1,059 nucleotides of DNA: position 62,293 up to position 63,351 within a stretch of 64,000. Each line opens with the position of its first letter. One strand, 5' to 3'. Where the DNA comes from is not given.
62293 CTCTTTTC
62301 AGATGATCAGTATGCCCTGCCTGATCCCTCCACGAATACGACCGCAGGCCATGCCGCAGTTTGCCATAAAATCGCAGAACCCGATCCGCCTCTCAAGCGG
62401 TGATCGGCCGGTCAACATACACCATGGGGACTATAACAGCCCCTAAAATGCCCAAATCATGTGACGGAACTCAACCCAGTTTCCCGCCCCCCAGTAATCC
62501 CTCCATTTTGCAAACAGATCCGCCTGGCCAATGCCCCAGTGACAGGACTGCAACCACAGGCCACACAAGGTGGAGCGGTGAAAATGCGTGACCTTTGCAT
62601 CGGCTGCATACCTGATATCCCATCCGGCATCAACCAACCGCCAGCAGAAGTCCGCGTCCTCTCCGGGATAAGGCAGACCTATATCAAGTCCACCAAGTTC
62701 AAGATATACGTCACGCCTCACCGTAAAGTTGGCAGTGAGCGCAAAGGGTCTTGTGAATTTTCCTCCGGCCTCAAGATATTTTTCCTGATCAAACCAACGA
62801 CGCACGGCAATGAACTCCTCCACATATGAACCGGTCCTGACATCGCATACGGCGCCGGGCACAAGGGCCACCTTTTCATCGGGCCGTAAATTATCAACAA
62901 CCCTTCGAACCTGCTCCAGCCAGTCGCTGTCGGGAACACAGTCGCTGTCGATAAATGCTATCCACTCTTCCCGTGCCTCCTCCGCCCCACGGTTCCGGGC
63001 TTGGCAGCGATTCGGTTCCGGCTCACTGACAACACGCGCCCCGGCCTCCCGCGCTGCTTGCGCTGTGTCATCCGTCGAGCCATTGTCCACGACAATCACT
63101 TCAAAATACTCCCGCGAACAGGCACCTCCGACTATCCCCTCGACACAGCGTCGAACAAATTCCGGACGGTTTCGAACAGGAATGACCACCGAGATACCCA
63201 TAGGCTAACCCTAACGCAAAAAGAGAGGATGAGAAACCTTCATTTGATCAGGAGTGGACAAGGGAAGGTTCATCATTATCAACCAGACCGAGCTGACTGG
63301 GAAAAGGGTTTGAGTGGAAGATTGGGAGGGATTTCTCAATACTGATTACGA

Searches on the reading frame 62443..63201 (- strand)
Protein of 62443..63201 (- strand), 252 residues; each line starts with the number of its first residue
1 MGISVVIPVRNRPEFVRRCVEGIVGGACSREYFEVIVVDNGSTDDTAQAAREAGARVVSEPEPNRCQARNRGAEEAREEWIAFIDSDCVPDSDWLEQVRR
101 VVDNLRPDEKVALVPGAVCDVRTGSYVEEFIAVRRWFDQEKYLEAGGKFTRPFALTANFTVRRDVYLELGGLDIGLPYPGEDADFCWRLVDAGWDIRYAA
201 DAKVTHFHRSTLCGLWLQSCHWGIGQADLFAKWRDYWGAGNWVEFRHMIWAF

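Call 72: search_protein_families(library=pfam, proteins=[window:62443-63201:-], max_evalue=0.001)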
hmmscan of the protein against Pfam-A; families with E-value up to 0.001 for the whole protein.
window:62443-63201:- (252 aa): 4 families
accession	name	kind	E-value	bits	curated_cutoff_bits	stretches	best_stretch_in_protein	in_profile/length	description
PF00535.33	Glycos_transf_2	-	7.1e-27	94.8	23.3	1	4-168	1-166/168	Glycosyl transferase family 2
PF13641.12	Glyco_tranf_2_3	-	1.1e-19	71.8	27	1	3-215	3-220/230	Glycosyltransferase like family 2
PF13632.12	Glyco_trans_2_3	-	4.3e-14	53.2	27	1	80-242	1-160/198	Glycosyl transferase family group 2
PF10111.15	Glyco_tranf_2_2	-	1e-12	48.6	27.3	1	4-191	1-201/276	Glycosyltransferase like family 2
